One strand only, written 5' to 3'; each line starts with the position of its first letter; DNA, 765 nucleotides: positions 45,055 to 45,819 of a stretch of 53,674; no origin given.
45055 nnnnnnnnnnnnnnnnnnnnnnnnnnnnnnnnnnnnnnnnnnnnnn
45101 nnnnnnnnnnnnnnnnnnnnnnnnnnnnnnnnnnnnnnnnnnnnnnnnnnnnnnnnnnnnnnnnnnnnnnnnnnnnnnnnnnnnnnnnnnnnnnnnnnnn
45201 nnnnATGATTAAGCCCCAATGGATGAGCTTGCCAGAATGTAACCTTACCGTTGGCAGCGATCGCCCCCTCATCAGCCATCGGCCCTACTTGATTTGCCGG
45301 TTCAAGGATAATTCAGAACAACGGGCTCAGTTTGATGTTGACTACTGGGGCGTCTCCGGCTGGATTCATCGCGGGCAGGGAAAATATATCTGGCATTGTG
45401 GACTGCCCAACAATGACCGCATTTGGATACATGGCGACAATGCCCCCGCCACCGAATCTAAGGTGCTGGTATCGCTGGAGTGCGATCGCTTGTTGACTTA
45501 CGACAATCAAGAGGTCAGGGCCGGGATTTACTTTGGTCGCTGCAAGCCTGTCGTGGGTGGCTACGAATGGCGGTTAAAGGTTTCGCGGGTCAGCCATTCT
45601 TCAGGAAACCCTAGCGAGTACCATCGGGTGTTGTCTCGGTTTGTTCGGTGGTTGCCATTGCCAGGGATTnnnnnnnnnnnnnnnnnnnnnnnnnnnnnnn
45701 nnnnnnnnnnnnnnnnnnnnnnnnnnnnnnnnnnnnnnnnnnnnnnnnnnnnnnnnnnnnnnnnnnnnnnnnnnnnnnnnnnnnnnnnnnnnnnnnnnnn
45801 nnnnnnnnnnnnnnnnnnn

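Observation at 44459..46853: Translationally coupled FHA / unknown / EAL operon: a phage-encoded c-di-GMP and phospho-threonine signalling module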

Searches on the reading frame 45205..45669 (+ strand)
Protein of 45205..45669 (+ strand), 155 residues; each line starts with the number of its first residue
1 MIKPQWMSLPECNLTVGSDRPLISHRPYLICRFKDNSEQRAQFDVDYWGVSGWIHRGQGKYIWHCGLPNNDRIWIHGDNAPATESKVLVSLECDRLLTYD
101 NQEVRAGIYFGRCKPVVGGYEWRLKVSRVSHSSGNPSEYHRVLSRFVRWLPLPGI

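Call 3: search_protein_families(library=pfam, proteins=[window:45205-45669:+], max_evalue=1)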
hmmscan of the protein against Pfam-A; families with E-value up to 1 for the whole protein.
window:45205-45669:+ (155 aa): 0 families

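Call 6: search_protein_families(library=phrogs, proteins=[window:45205-45669:+], max_evalue=0.01)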
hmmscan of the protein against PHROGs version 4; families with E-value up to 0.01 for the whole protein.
window:45205-45669:+ (155 aa): 0 families

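Call 19: find_homologous_proteins(query=window:45205-45669:+, max_evalue=0.01)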
Query window:45205-45669:+ (155 aa): 1 proteins with E <= 0.01 among 6 candidates.
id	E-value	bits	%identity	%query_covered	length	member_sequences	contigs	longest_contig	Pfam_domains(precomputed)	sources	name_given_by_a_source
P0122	5.9e-107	373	100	100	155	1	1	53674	-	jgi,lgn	-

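Call 28: predict_structure(protein=window:45205-45669:+)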
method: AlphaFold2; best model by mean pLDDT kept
length: 155 residues; sequences in the alignment: 1
mean_pLDDT: 40.0   pTM: 0.32
mean pLDDT of the five models: 40.0, 35.2, 33.7, 30.4, 29.0
residues with pLDDT >= 90: 0; 70-90: 0; 50-70: 18; < 50: 137
segments of 3 or more residues with pLDDT < 50: 1-5, 7-9, 11-14, 16-27, 41-112, 115-155
pLDDT, mean of each block of 10 residues (from residue 1): 44 48 43 58 38 29 32 33 33 32 44 48 45 42 36 30
secondary structure, 60 per line:
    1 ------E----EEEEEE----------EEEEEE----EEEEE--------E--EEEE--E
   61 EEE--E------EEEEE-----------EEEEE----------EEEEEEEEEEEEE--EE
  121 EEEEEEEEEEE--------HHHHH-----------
elements in order: E12-17 E28-33 E38-42 E54-57 E60-63 E73-77 E89-93 E104-116 E119-131 H140-144

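Call 31: search_protein_representatives(protein=window:45205-45669:+)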
Query: 155 residues. Proteins with E-value up to 0.001 (for the whole library): 9; up to 1e-10: 6; up to 1e-30: 1. The best 9 are listed.
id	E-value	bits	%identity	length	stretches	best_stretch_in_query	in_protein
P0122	1.9e-107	372.9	100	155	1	1-155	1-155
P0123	2.5e-19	86.0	40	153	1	4-154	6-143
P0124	9.2e-19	84.1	38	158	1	3-153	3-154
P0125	1.8e-12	63.7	32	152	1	1-155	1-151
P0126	3.7e-12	62.6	30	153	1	4-153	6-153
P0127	2.1e-11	60.2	34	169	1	24-130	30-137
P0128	1.3e-08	51.1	35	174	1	2-153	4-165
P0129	1.7e-04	37.7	34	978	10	16-41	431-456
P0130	4.1e-04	36.4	32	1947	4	40-93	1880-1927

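Call 32: find_encoding_contigs(protein=P0123, flank=8000)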
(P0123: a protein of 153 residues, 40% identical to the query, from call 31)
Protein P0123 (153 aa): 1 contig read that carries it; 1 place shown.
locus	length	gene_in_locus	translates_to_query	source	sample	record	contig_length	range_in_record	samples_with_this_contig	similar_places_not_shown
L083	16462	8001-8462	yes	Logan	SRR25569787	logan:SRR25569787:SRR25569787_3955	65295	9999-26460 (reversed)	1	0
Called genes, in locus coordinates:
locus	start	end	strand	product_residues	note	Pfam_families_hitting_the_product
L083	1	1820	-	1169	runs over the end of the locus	PF10145:PhageMin_Tail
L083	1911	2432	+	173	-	-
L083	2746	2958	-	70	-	-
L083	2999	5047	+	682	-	-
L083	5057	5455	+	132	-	-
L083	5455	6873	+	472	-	-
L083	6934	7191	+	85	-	-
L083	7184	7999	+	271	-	PF00498:FHA (faint)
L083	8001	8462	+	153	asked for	-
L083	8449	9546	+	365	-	PF00563:EAL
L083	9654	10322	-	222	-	-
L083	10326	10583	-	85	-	-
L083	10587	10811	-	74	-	-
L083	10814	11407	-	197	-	-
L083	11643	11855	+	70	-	PF13443:HTH_26, PF01381:HTH_3 (weak)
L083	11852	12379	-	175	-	PF09988:DUF2227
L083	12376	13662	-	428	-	PF00877:NLPC_P60 (weak), PF18013:Phage_lysozyme2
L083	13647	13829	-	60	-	-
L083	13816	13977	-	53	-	-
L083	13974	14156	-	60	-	-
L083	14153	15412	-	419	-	-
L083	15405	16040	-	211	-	-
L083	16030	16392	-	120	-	-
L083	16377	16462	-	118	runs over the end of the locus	-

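Call 34: find_encoding_contigs(protein=P0124, flank=8000)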
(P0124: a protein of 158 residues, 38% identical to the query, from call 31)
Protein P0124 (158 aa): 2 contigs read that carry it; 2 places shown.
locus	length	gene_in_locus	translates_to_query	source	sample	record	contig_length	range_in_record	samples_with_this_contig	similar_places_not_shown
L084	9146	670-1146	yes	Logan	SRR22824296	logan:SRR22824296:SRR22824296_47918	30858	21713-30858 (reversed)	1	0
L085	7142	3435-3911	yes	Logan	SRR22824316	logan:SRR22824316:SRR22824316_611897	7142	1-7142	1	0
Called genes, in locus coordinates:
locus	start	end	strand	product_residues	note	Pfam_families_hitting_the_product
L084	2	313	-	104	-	?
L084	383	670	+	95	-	-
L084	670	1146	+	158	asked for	-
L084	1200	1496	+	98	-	-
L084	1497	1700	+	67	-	-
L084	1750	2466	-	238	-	-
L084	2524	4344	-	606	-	PF04851:ResIII (weak)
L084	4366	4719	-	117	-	-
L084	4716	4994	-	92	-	PF24875:DUF7736 (weak)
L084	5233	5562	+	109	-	PF12961:DUF3850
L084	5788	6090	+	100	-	-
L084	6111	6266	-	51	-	-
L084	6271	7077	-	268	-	-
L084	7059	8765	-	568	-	-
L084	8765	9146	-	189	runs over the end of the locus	-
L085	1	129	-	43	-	?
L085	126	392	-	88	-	-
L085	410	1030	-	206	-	-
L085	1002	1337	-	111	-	-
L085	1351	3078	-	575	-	PF00990:GGDEF, PF00563:EAL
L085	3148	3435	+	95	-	-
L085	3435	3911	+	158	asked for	-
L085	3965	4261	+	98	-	-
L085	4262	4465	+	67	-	-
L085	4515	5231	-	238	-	-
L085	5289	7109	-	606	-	PF04851:ResIII (weak)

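Call 35: find_encoding_contigs(protein=P0125, flank=8000)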
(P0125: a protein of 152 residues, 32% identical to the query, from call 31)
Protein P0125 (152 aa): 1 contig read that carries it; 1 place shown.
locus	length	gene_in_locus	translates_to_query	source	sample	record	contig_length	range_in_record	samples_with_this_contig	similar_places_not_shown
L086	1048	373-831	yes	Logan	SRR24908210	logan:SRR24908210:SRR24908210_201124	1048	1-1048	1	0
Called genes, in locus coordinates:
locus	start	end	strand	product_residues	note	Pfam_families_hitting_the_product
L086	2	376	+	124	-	?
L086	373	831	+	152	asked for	-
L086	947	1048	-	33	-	?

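Call 36: find_encoding_contigs(protein=P0126, flank=8000)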
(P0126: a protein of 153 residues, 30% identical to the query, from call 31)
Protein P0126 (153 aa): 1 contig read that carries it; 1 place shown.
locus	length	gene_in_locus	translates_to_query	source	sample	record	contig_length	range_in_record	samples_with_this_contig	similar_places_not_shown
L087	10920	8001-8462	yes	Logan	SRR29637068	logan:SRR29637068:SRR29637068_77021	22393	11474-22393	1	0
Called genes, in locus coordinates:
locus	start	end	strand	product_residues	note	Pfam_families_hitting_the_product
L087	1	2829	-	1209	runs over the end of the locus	PF10145:PhageMin_Tail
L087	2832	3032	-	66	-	-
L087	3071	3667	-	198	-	-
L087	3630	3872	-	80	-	-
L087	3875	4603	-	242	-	-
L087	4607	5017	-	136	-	-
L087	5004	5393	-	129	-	-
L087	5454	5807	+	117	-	-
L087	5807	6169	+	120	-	-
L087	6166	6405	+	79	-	-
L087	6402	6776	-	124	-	-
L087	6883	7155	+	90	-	-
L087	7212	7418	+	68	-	PF06005:ZapB (weak), PF01166:TSC22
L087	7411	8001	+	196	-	PF00498:FHA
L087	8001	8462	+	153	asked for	-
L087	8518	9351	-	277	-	PF07505:DUF5131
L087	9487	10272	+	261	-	PF00563:EAL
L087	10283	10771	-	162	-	-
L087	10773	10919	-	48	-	?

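Call 37: find_encoding_contigs(protein=P0127, flank=8000)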
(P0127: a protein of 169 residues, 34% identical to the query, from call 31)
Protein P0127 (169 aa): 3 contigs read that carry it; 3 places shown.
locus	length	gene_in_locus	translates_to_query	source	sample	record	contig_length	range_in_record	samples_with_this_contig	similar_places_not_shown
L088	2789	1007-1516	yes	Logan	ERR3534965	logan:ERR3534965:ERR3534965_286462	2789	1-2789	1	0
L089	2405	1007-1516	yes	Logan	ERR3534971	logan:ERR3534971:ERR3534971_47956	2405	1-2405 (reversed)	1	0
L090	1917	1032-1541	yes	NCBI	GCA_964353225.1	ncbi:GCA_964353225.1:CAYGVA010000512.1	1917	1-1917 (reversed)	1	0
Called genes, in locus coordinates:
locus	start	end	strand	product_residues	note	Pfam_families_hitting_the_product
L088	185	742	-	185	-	PF11320:DUF3122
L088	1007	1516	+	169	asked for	-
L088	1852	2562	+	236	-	PF00834:Ribul_P_3_epim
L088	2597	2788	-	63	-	?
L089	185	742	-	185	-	PF11320:DUF3122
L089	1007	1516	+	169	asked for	-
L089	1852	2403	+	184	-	?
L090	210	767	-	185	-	PF11320:DUF3122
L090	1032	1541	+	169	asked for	-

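Call 38: find_encoding_contigs(protein=P0128, flank=8000)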
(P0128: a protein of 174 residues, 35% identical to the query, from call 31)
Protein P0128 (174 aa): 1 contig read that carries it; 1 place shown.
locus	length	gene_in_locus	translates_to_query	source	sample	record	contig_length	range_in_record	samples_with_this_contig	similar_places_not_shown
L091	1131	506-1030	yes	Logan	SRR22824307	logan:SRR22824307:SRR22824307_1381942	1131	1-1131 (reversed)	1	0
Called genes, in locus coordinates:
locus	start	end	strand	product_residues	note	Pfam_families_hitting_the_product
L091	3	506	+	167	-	?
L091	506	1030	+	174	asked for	-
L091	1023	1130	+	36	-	?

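Call 40: search_protein_families(library=pfam, proteins=[L083:7184-7996:+, L083:8449-9543:+, L087:7411-7998:+, L087:9487-10269:+, L084:383-667:+, L086:2-373:+, L091:3-503:+, L087:7212-7415:+], max_evalue=1)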
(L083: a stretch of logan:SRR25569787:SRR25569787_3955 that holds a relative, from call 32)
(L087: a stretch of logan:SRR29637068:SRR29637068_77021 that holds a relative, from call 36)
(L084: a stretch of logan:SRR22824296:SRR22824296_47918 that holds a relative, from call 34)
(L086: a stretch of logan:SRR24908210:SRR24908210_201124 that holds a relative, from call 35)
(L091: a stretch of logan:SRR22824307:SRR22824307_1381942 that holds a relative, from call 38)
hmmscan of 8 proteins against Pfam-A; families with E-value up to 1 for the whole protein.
L083:7184-7996:+ (271 aa): 1 family
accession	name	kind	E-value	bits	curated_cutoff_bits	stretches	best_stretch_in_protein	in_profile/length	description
PF00498.31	FHA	-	1.8e-05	25.5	20.7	1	67-142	1-53/67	FHA domain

L083:8449-9543:+ (365 aa): 3 families
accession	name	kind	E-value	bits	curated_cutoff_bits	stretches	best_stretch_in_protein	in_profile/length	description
PF00563.25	EAL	-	2.5e-45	155.1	31.3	1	127-358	2-235/236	EAL domain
PF08448.16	PAS_4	-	0.00013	22.6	23.1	1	30-121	12-104/110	PAS fold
PF08447.18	PAS_3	-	0.0056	17.4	25.6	1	38-119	4-89/89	PAS fold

L087:7411-7998:+ (196 aa): 2 families
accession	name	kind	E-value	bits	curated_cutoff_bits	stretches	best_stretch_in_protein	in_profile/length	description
PF00498.31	FHA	-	5.5e-14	52.8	20.7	1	30-96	2-59/67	FHA domain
PF16697.10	Yop-YscD_cpl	-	0.001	19.7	33.2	1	40-88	24-69/94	Inner membrane component of T3SS, cytoplasmic domain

L087:9487-10269:+ (261 aa): 1 family
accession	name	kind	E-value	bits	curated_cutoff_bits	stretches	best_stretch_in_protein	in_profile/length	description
PF00563.25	EAL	-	1.6e-28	100.1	31.3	1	20-242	14-236/236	EAL domain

L084:383-667:+ (95 aa): 0 families

L086:2-373:+ (124 aa): 0 families

L091:3-503:+ (167 aa): 1 family
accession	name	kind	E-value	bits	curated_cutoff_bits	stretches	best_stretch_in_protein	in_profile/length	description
PF07963.17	N_methyl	-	5.4e-07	29.4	21.2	1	10-35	2-27/27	Prokaryotic N-terminal methylation motif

L087:7212-7415:+ (68 aa): 17 families
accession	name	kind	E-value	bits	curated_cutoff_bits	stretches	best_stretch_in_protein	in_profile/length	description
PF01166.23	TSC22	-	1e-07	32.4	30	1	14-56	11-53/57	TSC-22/dip/bun family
PF06005.17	ZapB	-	6.6e-07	30.2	31.5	1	9-48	17-56/71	Cell division protein ZapB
PF02183.23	HALZ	-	0.00053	20.5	28.1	1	20-46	8-34/43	Homeobox associated leucine zipper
PF06156.18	YabA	-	0.001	20.1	30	1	11-63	16-68/103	Initiation control protein YabA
PF21924.1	XRCC4_CC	-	0.0016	19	27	1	8-49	3-41/78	XRCC4 coiled-coil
PF08961.15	NRBF2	-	0.0025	17.8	36.8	1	16-47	87-118/200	Nuclear receptor-binding factor 2, autophagy regulator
PF11559.13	ADIP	-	0.0034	17.9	34.3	1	10-50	59-99/151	Afadin- and alpha -actinin-Binding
PF25566.1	RIMB1_N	-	0.0055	17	28.5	1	14-49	2-37/129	RIMB1-like, N-terminal domain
PF25450.1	Rab11-FIP3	-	0.0057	17.4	31.9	1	13-51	64-102/125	Rab11-FIP3-like domain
PF00170.26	bZIP_1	-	0.0097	16.4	27.6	1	11-46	27-62/64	bZIP transcription factor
PF04977.20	DivIC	-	0.017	15.4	28.9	1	19-46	19-46/80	Septum formation initiator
PF19776.5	DUF6262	-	0.052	14.2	29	1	14-43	81-110/110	Family of unknown function (DUF6262)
PF07716.20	bZIP_2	-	0.065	13.8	22.3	0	26-46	27-47/54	Basic region leucine zipper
PF07407.17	Seadorna_VP6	-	0.094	12.2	27.2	1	11-46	3-38/399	Seadornavirus VP6 protein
PF17111.11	PigL_N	-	0.11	12.3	27.2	1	10-40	36-67/209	Pigment biosynthesis cluster protein PigL N-terminal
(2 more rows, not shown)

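Call 46: search_protein_families(library=pfam, alignment_id=A2, max_evalue=10)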
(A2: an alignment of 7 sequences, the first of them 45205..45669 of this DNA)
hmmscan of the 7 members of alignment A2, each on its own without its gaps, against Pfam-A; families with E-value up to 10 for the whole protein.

A. member 1, window:45205-45669:+ (155 aa): 0 families

B. families by the number of members that match (of 7 scanned): 1 family
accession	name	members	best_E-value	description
PF04448.17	DUF551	1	0.0033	Protein of unknown function (DUF551)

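Call 47: search_protein_families(library=phrogs, alignment_id=A2, max_evalue=1)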
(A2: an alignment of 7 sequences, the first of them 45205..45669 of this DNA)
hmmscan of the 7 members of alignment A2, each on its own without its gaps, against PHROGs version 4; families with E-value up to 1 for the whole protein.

A. member 1, window:45205-45669:+ (155 aa): 0 families

B. families by the number of members that match (of 7 scanned): 1 family
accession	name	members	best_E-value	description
phrog_27310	-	1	0.23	-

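Call 48: search_solved_structures(query=A2, max_evalue=10, show_alignments=2)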
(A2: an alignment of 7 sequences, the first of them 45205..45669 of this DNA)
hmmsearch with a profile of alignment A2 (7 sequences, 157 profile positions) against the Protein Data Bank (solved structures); distinct sequences matched with E-value up to 10: 1.
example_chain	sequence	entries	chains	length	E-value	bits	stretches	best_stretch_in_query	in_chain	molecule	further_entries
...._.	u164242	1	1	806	1.3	12.2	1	45-83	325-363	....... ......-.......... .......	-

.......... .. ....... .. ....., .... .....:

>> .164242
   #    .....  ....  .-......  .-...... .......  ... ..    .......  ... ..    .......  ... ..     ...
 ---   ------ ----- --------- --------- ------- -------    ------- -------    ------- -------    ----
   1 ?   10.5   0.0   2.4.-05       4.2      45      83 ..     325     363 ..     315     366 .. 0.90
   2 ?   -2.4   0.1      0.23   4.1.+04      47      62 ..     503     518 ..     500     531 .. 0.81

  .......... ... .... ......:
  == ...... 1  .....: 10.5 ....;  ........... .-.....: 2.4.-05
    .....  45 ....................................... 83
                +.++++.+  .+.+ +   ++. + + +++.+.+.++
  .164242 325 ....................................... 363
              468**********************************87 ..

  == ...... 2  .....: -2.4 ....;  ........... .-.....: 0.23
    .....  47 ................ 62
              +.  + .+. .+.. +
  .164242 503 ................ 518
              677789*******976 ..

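Call 53: predict_structure(alignment_id=A2)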
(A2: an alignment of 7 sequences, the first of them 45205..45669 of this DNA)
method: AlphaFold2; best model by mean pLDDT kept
length: 155 residues; sequences in the alignment: 7
mean_pLDDT: 82.6   pTM: 0.79
mean pLDDT of the five models: 82.6, 82.4, 80.6, 80.3, 79.2
residues with pLDDT >= 90: 55; 70-90: 75; 50-70: 18; < 50: 7
segments of 3 or more residues with pLDDT < 50: 130-136
pLDDT, mean of each block of 10 residues (from residue 1): 91 83 86 75 87 77 91 92 89 70 84 89 76 56 92 86
secondary structure, 60 per line:
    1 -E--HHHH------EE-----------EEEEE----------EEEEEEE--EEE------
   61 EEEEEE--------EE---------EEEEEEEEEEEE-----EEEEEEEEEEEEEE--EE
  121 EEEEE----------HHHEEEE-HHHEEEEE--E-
elements in order: H5-8 E28-32 E43-49 E52-54 E61-66 E86-97 E103-116 E119-125 E139-142 E147-151

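Call 56: fold_search(model_id=the predicted structure, library=pdb)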
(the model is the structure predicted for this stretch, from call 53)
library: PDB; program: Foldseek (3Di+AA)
matches with E <= 10: 427; with E <= 0.001: 0
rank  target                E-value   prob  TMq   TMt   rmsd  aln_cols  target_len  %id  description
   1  3jct_A                1.2e-01  0.35  0.26  0.20  12.0       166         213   11  Cryo-em structure of eukaryotic pre-60S ribosomal subunits (released 2016-06-01)
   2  9e6q_AA               2.8e-01  0.11  0.20  0.17  15.0       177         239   10  Cryo-EM structure of the Pyrobaculum calidifontis 50S ribosomal subunit in complex with Dri (released 2024-11-20)
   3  9bh5_CA               3.1e-01  0.20  0.25  0.19  12.0       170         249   14  High-resolution C. elegans 80S ribosome structure - class 1 (released 2024-09-04)
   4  8oh6_AW               4.0e-01  0.20  0.26  0.18  11.2       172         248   11  Crystal structure of the Candida albicans 80S ribosome in complex with Paromomycin (500umol) (released 2024-10-02)
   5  2bjr_B                4.0e-01  0.05  0.15  0.08  14.9       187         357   10  Crystal structure of the nematode sperm cell motility protein MFP2B (released 2005-03-16)
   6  8hku_AL2P             5.0e-01  0.18  0.27  0.21  14.6       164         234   12  Cryo-EM Structures and Translocation Mechanism of Crenarchaeota Ribosome (released 2023-08-16)
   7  8w20_E                5.0e-01  0.08  0.20  0.15  15.9       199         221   10  Umb1 umbrella toxin particle (released 2024-04-17)
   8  2ak5_A                5.2e-01  0.63  0.25  0.52   4.3        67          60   13  beta PIX-SH3 complexed with a Cbl-b peptide (released 2005-10-11)
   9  8w20_G                6.1e-01  0.06  0.18  0.14  15.9       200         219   10  Umb1 umbrella toxin particle (released 2024-04-17)
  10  5sxp_C                6.5e-01  0.69  0.28  0.57   3.7        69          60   13  STRUCTURAL BASIS FOR THE INTERACTION BETWEEN ITCH PRR AND BETA-PIX (released 2017-03-01)
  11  2d8j_MODEL_1_A        6.8e-01  0.57  0.31  0.52   5.9        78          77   13  Solution structure of the SH3 domain of Fyn-related kinase (released 2006-06-06)
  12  2mox_MODEL_1_A        6.8e-01  0.16  0.28  0.30  23.5       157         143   10  solution structure of tandem SH3 domain of Sorbin and SH3 domain-containing protein 1 (released 2014-05-28)
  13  9c3h_LD               7.6e-01  0.09  0.20  0.16  12.6       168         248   13  Structure of the CNOT3-bound human 80S ribosome with tRNA-ARG in the P-site. (released 2024-12-04)
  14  7pzy_j                8.4e-01  0.11  0.23  0.17  11.4       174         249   10  Structure of the vacant Candida albicans 80S ribosome (released 2022-05-18)
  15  8w20_C                8.4e-01  0.06  0.18  0.09  16.5       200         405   10  Umb1 umbrella toxin particle (released 2024-04-17)
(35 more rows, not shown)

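Call 57: fold_search(model_id=the predicted structure, library=viral)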
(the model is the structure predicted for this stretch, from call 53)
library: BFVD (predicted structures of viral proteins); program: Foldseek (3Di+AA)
matches with E <= 10: 469; with E <= 0.001: 0
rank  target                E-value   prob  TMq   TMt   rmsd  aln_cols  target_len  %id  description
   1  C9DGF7                8.8e-03  1.00  0.30  0.58   5.1        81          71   18  DUF551 domain-containing protein [Delftia phage PhiW-14]
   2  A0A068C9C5            2.2e-02  0.99  0.31  0.21   6.0        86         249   22  (no name in the UniProt tables at hand)
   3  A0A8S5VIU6            4.0e-02  0.60  0.27  0.20  18.2       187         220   10  (no name in the UniProt tables at hand)
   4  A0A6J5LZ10            5.7e-02  0.97  0.29  0.26   5.7        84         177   24  DUF551 domain-containing protein [uncultured Caudovirales phage]
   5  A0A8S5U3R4            7.0e-02  0.96  0.29  0.51   5.7        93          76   18  DUF551 domain-containing protein [Myoviridae sp. cttp71]
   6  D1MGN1                7.4e-02  0.28  0.22  0.12  13.3       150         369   11  Capsid protein alpha (Fragment) [Mosquito nodavirus MNV-1]
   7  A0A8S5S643            1.1e-01  0.30  0.21  0.11  21.4       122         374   14  Glycine-rich domain-containing protein [Siphoviridae sp. ctdau33]
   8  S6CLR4                1.2e-01  0.16  0.15  0.22  12.7        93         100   15  Uncharacterized protein [Klebsiella phage 0507-KN2-1]
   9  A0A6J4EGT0            1.5e-01  0.57  0.26  0.22  10.4       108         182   10  (no name in the UniProt tables at hand)
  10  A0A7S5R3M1            1.6e-01  0.98  0.34  0.39   6.3        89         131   15  Uncharacterized protein [Rhizobium phage RHph_Y68]
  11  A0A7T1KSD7            2.1e-01  0.33  0.30  0.31  11.4       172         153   10  Uncharacterized protein [Gordonia phage Lilbeanie]
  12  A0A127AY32            2.7e-01  0.20  0.24  0.15  14.2       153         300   12  Uncharacterized protein [Bacillus phage SP-15]
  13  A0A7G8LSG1            2.7e-01  0.08  0.17  0.07  16.2       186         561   12  Polyprotein [Alphapermutotetravirus sp.]
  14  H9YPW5                2.9e-01  0.38  0.23  0.32   8.4        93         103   10  (no name in the UniProt tables at hand)
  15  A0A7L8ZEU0            2.9e-01  0.09  0.16  0.08  18.8       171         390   10  (no name in the UniProt tables at hand)
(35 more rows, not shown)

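Call 60: search_dna_similar(query=window:45205-45669:+, collection=phages, mode=protein, max_evalue=0.1)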
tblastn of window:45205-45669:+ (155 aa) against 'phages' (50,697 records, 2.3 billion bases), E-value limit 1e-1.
No match.

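Call 75: search_protein_families(library=ncbifam, proteins=[window:45205-45669:+], max_evalue=0.01)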
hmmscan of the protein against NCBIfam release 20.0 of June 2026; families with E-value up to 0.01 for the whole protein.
window:45205-45669:+ (155 aa): 0 families
